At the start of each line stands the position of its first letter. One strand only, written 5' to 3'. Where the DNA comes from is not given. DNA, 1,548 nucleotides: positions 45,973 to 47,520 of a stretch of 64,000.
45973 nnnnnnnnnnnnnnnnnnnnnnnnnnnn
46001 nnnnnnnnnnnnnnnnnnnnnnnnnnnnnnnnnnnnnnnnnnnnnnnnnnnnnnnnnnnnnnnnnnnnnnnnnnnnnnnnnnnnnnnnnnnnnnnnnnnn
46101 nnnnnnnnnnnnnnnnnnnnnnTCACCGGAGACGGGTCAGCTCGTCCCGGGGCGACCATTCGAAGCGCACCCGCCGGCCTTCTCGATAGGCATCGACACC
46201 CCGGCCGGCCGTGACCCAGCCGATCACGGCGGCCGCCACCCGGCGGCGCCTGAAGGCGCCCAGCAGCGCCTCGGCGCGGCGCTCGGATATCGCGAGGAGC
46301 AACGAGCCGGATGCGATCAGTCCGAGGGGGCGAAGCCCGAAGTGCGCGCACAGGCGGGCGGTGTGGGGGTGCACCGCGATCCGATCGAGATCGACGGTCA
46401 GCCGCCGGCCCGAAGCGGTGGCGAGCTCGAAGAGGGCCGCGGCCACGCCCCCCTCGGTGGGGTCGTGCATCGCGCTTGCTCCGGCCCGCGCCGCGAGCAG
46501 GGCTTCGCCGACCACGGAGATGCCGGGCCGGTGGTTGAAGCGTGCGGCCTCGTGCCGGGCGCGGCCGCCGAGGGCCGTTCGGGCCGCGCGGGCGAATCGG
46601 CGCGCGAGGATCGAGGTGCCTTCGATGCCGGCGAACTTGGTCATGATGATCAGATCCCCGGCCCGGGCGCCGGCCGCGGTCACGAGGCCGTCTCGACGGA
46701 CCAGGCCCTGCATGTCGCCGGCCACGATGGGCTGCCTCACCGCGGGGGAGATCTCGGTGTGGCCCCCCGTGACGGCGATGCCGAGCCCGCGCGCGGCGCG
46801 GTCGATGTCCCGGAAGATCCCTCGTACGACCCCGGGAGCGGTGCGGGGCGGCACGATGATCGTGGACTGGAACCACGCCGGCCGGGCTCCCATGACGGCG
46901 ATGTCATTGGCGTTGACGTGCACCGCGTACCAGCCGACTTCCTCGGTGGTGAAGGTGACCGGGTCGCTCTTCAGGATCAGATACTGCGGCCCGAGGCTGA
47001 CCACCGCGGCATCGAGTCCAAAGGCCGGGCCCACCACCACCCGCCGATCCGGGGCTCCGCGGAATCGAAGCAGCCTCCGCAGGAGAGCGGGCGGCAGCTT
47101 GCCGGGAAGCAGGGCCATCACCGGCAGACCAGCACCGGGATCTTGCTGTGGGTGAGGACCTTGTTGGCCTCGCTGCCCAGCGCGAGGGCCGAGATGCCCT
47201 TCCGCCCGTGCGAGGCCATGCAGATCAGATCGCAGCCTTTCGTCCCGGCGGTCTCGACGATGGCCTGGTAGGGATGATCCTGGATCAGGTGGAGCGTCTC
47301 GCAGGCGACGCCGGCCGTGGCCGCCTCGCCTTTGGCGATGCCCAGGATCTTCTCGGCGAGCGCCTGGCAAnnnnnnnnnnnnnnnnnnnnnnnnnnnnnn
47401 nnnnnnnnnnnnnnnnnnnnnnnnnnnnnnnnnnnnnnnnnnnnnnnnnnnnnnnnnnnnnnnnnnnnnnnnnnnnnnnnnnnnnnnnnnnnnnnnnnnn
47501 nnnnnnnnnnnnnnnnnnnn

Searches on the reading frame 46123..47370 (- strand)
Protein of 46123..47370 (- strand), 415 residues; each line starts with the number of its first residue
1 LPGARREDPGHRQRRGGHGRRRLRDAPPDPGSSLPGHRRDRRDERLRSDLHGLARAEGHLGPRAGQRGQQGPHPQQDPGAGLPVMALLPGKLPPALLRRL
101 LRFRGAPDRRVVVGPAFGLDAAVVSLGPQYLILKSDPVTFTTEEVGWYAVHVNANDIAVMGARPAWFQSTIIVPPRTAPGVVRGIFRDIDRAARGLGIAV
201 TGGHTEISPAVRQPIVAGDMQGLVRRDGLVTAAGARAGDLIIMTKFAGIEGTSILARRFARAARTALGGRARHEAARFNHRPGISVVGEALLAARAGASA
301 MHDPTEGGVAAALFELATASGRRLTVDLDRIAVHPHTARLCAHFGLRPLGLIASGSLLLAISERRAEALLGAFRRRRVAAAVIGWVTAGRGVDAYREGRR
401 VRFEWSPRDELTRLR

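Call 63: search_protein_families(library=pfam, proteins=[window:46123-47370:-], max_evalue=0.00001)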
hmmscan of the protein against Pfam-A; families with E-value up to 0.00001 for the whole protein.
window:46123-47370:- (415 aa): 2 families
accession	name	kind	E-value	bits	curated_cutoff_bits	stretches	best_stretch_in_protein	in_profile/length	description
PF02769.27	AIRS_C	-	3.4e-20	73.2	23.1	1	236-393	1-152/156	AIR synthase related protein, C-terminal domain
PF00586.29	AIRS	-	2e-18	67.2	24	1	120-224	3-112/112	AIR synthase related protein, N-terminal domain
